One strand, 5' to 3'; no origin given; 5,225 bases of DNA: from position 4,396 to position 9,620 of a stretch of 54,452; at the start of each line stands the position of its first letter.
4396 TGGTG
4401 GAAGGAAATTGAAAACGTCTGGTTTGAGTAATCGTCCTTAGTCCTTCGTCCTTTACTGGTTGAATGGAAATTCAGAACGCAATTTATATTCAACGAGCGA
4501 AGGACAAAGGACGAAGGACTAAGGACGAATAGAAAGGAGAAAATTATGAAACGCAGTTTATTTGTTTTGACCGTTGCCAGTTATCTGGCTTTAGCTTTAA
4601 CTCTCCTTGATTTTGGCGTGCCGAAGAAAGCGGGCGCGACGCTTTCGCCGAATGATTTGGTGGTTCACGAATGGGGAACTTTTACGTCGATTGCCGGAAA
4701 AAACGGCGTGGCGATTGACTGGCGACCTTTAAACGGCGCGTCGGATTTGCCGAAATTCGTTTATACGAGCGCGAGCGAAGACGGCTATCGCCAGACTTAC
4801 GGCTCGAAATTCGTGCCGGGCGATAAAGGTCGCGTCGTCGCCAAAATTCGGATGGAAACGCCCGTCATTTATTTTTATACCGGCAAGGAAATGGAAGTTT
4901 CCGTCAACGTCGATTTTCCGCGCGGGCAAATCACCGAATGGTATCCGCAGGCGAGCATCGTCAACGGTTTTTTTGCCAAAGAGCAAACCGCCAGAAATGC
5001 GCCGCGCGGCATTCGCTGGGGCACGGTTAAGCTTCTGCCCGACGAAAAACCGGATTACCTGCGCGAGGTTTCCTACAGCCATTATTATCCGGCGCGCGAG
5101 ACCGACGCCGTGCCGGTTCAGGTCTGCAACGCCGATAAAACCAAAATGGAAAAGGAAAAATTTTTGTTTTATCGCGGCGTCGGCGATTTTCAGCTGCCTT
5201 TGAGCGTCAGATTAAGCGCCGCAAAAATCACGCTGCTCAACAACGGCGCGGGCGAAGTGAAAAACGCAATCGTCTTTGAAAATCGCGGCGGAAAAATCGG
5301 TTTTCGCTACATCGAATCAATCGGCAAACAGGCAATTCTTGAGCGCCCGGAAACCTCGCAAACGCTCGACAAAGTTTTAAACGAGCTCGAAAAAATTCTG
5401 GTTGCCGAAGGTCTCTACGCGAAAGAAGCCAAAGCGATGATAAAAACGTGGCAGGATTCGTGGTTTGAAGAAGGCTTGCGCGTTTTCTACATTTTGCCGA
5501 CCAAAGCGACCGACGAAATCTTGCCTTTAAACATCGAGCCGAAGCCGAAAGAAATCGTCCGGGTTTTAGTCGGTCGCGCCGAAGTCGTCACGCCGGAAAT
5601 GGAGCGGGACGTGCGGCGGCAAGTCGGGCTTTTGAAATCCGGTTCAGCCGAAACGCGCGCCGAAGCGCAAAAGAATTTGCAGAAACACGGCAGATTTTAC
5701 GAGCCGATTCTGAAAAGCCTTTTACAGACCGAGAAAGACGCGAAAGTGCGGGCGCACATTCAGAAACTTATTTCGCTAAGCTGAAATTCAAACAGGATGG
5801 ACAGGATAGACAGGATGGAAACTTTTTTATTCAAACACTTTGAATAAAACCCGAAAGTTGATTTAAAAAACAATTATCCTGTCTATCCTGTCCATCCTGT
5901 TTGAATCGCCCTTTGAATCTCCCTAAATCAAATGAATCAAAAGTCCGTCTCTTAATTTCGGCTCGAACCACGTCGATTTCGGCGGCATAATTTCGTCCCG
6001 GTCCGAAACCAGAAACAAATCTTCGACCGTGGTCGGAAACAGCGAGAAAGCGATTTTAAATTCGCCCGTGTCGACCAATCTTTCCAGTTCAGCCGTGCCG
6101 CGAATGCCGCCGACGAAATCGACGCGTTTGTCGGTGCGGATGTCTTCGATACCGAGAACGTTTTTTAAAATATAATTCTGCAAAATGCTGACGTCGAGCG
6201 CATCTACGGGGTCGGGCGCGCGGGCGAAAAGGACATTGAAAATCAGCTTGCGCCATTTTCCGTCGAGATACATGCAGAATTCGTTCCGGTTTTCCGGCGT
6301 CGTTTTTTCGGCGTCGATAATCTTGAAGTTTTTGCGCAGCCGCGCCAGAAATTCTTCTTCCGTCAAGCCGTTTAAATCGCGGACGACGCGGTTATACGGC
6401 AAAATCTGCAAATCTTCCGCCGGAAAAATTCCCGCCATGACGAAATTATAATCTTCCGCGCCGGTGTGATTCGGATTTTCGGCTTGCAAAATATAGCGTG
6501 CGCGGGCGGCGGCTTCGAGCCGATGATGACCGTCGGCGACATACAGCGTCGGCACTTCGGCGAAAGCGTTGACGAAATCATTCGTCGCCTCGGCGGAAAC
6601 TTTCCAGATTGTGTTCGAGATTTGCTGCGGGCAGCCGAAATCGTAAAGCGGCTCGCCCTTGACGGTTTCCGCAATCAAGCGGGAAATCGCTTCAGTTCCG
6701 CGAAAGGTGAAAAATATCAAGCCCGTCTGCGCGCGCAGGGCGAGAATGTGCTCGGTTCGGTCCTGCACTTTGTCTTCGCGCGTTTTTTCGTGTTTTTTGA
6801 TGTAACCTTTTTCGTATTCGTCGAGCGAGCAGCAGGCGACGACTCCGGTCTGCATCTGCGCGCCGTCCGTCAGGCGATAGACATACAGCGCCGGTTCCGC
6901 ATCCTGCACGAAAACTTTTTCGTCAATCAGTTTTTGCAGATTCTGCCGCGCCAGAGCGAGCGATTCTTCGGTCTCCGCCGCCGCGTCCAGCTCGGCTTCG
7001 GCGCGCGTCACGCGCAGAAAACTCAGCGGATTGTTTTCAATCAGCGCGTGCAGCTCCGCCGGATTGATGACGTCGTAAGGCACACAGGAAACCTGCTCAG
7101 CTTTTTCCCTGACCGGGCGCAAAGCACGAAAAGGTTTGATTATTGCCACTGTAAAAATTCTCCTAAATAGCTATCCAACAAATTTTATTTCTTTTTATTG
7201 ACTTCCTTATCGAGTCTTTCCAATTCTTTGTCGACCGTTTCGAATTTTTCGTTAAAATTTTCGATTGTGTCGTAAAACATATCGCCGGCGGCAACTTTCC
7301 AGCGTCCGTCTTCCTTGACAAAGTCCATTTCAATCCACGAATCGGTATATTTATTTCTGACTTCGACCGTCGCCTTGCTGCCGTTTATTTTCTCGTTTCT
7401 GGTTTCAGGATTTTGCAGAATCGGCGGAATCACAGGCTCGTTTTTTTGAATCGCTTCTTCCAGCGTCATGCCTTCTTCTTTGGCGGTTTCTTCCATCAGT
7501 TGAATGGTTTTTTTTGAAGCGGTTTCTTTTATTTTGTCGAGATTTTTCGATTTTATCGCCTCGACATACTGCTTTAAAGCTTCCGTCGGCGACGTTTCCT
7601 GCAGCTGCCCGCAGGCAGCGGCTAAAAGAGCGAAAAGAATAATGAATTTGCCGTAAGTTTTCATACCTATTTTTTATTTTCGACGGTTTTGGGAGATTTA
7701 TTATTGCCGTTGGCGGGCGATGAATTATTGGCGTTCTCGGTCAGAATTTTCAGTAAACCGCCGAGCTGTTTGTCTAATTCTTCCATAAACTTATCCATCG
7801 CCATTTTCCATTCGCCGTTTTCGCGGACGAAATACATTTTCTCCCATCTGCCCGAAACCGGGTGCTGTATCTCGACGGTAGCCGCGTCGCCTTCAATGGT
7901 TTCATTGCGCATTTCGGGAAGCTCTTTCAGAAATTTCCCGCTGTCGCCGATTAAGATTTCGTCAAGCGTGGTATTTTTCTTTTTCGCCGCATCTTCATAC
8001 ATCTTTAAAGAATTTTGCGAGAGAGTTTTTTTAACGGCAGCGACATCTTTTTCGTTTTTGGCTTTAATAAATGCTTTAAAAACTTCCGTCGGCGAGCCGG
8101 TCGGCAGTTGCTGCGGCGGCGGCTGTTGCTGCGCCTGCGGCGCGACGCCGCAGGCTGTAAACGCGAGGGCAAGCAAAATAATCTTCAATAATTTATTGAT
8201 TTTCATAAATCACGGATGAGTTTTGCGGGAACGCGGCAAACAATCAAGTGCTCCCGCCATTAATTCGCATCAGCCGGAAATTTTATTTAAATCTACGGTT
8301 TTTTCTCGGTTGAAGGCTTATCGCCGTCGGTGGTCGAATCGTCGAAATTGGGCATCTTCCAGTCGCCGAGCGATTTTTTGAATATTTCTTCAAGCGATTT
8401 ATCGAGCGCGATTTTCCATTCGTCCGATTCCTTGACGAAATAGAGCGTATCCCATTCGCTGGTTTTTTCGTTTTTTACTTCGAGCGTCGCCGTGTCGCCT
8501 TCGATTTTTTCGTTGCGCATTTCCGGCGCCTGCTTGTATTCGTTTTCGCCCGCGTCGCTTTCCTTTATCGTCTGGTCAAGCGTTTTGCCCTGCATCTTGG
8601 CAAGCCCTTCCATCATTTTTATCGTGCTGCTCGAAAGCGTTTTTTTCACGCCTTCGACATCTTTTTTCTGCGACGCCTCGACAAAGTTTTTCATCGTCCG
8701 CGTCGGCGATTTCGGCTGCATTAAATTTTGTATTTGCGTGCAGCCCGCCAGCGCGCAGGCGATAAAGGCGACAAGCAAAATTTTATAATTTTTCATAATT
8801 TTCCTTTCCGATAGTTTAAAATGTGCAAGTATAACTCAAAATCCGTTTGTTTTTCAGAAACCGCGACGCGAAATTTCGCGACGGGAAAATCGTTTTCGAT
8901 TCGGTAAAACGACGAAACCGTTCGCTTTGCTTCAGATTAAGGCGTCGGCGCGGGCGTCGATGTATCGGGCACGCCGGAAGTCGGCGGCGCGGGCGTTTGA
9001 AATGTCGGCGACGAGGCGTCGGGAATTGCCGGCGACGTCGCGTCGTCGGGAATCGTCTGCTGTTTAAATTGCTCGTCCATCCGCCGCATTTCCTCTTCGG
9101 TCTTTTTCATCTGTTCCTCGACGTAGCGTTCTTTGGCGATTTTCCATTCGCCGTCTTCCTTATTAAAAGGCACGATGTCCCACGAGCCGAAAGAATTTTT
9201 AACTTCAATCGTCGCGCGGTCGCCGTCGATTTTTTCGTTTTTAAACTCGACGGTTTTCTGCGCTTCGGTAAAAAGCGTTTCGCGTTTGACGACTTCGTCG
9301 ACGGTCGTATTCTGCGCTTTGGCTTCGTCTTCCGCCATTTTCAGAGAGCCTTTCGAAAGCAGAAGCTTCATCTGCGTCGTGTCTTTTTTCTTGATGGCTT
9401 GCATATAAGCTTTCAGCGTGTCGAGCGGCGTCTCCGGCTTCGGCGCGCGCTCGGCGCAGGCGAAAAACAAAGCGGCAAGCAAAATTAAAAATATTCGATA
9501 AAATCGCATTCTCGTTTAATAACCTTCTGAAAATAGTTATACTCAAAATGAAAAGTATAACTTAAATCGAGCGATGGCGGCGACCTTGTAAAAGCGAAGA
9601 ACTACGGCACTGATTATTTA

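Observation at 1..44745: Many intergenic gaps hold a long near-perfect hairpin whose arms are 7-10-nt tandem units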

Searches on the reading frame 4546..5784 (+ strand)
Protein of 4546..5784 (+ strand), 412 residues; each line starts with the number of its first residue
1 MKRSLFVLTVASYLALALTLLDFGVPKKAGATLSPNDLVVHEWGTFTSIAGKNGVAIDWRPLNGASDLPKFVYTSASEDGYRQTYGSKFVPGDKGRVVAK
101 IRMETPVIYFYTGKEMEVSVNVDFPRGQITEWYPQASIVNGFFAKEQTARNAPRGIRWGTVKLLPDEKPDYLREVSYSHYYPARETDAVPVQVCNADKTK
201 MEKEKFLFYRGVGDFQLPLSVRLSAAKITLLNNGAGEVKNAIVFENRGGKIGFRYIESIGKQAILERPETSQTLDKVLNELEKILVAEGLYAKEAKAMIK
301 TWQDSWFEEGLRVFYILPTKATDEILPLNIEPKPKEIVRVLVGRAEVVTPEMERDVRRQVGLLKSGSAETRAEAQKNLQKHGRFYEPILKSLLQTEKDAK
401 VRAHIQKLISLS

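Call 9: search_protein_families(library=ncbifam, proteins=[window:4546-5784:+])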
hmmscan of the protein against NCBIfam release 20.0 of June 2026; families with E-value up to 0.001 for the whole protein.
window:4546-5784:+ (412 aa): 0 families

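Call 27: find_related_loci(query=window:4546-5784:+, collection=metagenome_contigs, flank=6000)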
Query window:4546-5784:+ (412 aa) in metagenome_contigs; peptide patterns used: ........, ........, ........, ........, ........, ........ (x = any residue, [..] = any of these).
459 stretches matched a pattern; 91 encode a relative of the query (tblastn E <= 1e-3); the best 80 are kept; 80 distinct loci.
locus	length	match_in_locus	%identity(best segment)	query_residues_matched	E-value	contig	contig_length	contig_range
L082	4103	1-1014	89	75-412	0e+0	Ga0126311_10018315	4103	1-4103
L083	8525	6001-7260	69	1-412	0e+0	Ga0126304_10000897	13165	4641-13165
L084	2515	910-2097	72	1-412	0e+0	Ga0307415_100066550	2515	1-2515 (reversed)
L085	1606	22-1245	68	1-412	0e+0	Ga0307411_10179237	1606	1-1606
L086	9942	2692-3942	68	1-412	0e+0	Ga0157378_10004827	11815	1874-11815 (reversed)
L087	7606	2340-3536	65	1-409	0e+0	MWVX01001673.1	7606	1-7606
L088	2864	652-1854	64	5-412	0e+0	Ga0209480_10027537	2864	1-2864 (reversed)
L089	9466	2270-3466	65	1-409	0e+0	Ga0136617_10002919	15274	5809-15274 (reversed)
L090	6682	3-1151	67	16-412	0e+0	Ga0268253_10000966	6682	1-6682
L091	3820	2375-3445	53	36-411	7e-135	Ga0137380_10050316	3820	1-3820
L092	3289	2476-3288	68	1-285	3e-128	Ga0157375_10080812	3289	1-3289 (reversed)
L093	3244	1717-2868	48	38-409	6e-116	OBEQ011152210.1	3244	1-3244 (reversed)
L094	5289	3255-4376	44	1-401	2e-110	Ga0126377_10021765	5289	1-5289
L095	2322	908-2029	44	1-401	4e-114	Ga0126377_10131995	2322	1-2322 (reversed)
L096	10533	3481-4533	45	37-410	3e-103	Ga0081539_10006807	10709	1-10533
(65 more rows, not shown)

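Call 53: search_protein_families(library=pfam, proteins=[window:4546-5784:+])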
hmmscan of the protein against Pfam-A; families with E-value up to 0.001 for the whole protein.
window:4546-5784:+ (412 aa): 0 families

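Call 56: find_homologous_proteins(query=window:4546-5784:+, max_evalue=1e-100)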
Query window:4546-5784:+ (412 aa): 887 proteins with E <= 1e-100 among 8000 candidates; the best 120 are listed.
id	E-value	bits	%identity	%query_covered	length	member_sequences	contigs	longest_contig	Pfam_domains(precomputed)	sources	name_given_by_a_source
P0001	1.3e-272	922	100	100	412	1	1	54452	-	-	-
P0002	1.4e-252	856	92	100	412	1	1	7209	-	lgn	-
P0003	3.3e-244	829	88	100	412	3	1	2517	-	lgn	-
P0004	6.9e-240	814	86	100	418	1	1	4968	-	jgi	jgi:hypothetical protein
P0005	4.8e-236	802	86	100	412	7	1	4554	-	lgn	-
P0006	1.9e-232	790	85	100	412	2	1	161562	-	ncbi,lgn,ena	ncbi:MAG TPA: hypothetical protein VF604_12510 [Pyrinomonadaceae bacterium]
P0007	2.6e-231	786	84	100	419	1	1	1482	-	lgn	-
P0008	1.2e-226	771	83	100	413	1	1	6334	-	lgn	-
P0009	1.5e-226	770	82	100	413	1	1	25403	-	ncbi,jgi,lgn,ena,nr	ncbi:MAG TPA: hypothetical protein VK400_01165 [Pyrinomonadaceae bacterium]|nr:hypothetical protein 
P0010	2.8e-225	766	82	100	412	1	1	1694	-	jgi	jgi:hypothetical protein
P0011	5.2e-223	759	81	100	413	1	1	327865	-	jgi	jgi:hypothetical protein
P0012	2.8e-222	756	81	100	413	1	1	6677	-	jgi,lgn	-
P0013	3.5e-222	756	81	100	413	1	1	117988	-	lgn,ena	-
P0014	5.1e-220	749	80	100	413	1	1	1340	-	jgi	jgi:hypothetical protein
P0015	1.5e-217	741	79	100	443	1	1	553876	-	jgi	jgi:hypothetical protein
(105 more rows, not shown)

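Call 57: find_encoding_contigs(protein=P0002, flank=7000, max_places=1)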
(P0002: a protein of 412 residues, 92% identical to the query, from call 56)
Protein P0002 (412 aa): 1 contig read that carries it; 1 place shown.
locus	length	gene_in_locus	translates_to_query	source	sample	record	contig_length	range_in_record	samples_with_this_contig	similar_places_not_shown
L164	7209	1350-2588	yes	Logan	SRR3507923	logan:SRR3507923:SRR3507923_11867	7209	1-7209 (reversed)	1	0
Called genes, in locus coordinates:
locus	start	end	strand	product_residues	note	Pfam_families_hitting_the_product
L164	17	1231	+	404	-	PF04773:FecR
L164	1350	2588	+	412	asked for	-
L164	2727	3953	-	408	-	PF06245:DUF1015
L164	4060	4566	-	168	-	-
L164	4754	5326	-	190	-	-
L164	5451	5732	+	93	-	PF01329:Pterin_4a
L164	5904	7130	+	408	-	PF04326:SLFN_AlbA_2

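Call 58: find_encoding_contigs(protein=P0005, flank=7000, max_places=1)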
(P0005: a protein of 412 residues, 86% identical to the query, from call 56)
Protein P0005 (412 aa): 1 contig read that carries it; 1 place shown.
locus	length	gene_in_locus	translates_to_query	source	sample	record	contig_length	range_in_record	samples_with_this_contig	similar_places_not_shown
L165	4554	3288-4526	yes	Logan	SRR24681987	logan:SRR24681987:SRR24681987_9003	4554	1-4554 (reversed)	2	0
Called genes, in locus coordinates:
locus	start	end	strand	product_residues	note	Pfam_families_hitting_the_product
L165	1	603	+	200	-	?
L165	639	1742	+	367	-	-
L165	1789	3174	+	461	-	PF13490:zf-HC2, PF04773:FecR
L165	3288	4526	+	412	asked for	-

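Call 59: find_encoding_contigs(protein=P0006, flank=10000, max_places=1)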
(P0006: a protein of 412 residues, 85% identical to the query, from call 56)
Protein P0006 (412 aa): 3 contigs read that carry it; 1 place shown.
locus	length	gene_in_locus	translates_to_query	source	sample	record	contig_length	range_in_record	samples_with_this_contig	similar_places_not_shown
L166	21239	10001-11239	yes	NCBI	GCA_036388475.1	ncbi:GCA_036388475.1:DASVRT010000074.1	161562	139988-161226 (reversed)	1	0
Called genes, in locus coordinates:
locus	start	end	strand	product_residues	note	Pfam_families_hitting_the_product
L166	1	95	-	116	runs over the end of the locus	-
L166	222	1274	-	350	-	PF19283:APEH_N (faint), PF14583:Pectate_lyase22 (faint), PF26549:Tricorn_N, PF07676:PD40, PF26550:Tricorn_2nd (weak), PF26549:Tricorn_N, PF07676:PD40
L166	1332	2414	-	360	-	PF00266:Aminotran_5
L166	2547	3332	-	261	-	PF00106:adh_short, PF01370:Epimerase (weak), PF03435:Sacchrp_dh_NADP (weak), PF08659:KR, PF13561:adh_short_C2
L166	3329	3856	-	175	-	-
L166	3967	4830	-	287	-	PF00561:Abhydrolase_1, PF12146:Hydrolase_4, PF12697:Abhydrolase_6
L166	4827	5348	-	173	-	PF13302:Acetyltransf_3, PF00583:Acetyltransf_1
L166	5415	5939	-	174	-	PF13302:Acetyltransf_3, PF00583:Acetyltransf_1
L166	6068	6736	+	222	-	PF00775:Dioxygenase_C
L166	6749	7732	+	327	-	PF25852:DUF6242_C, PF24681:Kelch_KLHDC2_KLHL20_DRC7 (weak), PF13415:Beta-prop_FBX42 (faint), PF24981:Beta-prop_ATRN-LZTR1 (faint)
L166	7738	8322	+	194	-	PF07638:Sigma70_ECF (faint), PF04542:Sigma70_r2, PF08281:Sigma70_r4_2, PF04545:Sigma70_r4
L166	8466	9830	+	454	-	PF13490:zf-HC2, PF04773:FecR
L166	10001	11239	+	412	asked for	-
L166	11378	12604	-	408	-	PF06245:DUF1015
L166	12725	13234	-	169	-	PF12870:DUF4878 (weak)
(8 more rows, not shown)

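Call 60: find_encoding_contigs(protein=P0009, flank=10000, max_places=1)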
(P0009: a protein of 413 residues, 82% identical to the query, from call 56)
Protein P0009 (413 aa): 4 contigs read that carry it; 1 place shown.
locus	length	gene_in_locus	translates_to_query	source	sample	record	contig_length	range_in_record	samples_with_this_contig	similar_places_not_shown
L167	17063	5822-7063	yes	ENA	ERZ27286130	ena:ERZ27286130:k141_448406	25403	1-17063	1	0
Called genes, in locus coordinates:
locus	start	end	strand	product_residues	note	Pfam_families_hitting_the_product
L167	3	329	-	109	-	?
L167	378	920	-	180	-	PF13302:Acetyltransf_3, PF00583:Acetyltransf_1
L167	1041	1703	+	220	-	PF00775:Dioxygenase_C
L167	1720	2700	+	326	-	PF25852:DUF6242_C, PF13415:Beta-prop_FBX42 (faint), PF24681:Kelch_KLHDC2_KLHL20_DRC7 (weak), PF01344:Kelch_1 (weak)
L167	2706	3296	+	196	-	PF07638:Sigma70_ECF (weak), PF04542:Sigma70_r2, PF13384:HTH_23 (faint), PF08281:Sigma70_r4_2, PF04545:Sigma70_r4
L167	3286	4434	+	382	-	-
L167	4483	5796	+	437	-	PF13490:zf-HC2, PF04773:FecR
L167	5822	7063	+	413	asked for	-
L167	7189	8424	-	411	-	PF06245:DUF1015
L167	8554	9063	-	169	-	-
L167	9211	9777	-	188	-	-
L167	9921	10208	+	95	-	PF01329:Pterin_4a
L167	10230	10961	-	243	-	PF00756:Esterase (weak), PF00561:Abhydrolase_1 (weak), PF01738:DLH (weak), PF00326:Peptidase_S9 (faint), PF02230:Abhydrolase_2, PF12146:Hydrolase_4 (faint)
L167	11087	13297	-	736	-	PF03971:IDH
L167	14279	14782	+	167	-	PF00731:AIRC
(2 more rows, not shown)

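Call 61: find_encoding_contigs(protein=P0011, flank=10000, max_places=1)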
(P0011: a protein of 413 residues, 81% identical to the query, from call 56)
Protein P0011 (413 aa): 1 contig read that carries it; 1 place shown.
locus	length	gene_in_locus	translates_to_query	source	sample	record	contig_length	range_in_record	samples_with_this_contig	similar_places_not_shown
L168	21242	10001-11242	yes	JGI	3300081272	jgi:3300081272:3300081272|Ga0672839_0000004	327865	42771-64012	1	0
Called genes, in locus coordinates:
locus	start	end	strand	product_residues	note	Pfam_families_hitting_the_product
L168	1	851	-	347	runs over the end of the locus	PF00930:DPPIV_N (faint), PF26549:Tricorn_N (weak), PF14583:Pectate_lyase22 (faint), PF26549:Tricorn_N, PF26550:Tricorn_2nd (weak), PF07676:PD40, PF26549:Tricorn_N, PF07676:PD40, +1 more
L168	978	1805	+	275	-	PF03405:FA_desaturase_2 (faint)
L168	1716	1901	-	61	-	-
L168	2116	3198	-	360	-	PF00266:Aminotran_5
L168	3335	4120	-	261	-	PF00106:adh_short, PF01370:Epimerase (weak), PF02719:Polysacc_synt_2 (weak), PF03435:Sacchrp_dh_NADP (weak), PF08659:KR, PF13561:adh_short_C2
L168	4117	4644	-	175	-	-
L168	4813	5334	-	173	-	PF13302:Acetyltransf_3, PF00583:Acetyltransf_1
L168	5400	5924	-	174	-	PF13302:Acetyltransf_3, PF00583:Acetyltransf_1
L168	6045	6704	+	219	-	PF00775:Dioxygenase_C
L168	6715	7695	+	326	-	PF13415:Beta-prop_FBX42 (faint), PF25852:DUF6242_C (faint), PF24681:Kelch_KLHDC2_KLHL20_DRC7 (faint), PF01344:Kelch_1 (faint)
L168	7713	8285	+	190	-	PF07638:Sigma70_ECF (weak), PF04542:Sigma70_r2, PF08281:Sigma70_r4_2, PF04545:Sigma70_r4 (weak)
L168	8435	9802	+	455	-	PF13490:zf-HC2, PF04773:FecR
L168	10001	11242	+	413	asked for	-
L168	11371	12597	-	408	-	PF06245:DUF1015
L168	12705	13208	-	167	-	-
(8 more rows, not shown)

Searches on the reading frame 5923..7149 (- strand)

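Call 9: search_protein_families(library=ncbifam, proteins=[window:5923-7149:-])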
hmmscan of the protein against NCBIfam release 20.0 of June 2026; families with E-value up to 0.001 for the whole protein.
window:5923-7149:- (408 aa): 0 families

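Call 53: search_protein_families(library=pfam, proteins=[window:5923-7083:-])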
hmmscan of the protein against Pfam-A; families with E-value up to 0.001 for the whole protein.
window:5923-7083:- (386 aa): 1 family
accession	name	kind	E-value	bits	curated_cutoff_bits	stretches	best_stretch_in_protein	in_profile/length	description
PF06245.16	DUF1015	-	2.1e-93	313.2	25.8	1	2-299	22-325/325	Protein of unknown function (DUF1015)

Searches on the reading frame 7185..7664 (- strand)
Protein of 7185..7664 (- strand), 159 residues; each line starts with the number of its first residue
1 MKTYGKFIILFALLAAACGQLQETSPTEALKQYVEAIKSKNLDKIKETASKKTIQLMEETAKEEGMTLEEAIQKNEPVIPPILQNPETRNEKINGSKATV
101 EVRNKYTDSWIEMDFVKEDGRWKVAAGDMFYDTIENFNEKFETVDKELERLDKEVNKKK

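Call 72: search_protein_families(library=pfam, proteins=[window:7185-7664:-])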
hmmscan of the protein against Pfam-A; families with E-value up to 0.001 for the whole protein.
window:7185-7664:- (159 aa): 0 families

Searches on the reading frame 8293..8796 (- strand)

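Call 72: search_protein_families(library=pfam, proteins=[window:8293-8796:-])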
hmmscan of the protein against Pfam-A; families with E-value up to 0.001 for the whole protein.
window:8293-8796:- (167 aa): 1 family
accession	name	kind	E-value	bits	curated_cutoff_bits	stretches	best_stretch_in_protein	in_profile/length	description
PF12870.14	DUF4878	-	2.2e-05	25.2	24.1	1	30-130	7-112/112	Domain of unknown function (DUF4878)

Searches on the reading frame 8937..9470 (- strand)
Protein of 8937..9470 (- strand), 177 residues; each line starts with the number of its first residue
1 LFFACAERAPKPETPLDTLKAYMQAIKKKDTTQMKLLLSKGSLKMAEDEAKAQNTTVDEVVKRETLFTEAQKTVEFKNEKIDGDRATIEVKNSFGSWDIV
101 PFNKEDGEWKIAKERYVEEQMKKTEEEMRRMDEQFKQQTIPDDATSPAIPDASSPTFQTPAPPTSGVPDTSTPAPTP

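Call 72: search_protein_families(library=pfam, proteins=[window:8937-9470:-])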
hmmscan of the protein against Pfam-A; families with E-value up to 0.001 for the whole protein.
window:8937-9470:- (177 aa): 2 families
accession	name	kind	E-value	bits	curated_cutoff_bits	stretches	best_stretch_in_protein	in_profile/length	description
PF12893.14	Lumazine_bd_2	-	0.00021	22.4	22.1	1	16-116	7-115/116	Putative lumazine-binding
PF12870.14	DUF4878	-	0.00068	20.4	24.1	1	13-112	6-112/112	Domain of unknown function (DUF4878)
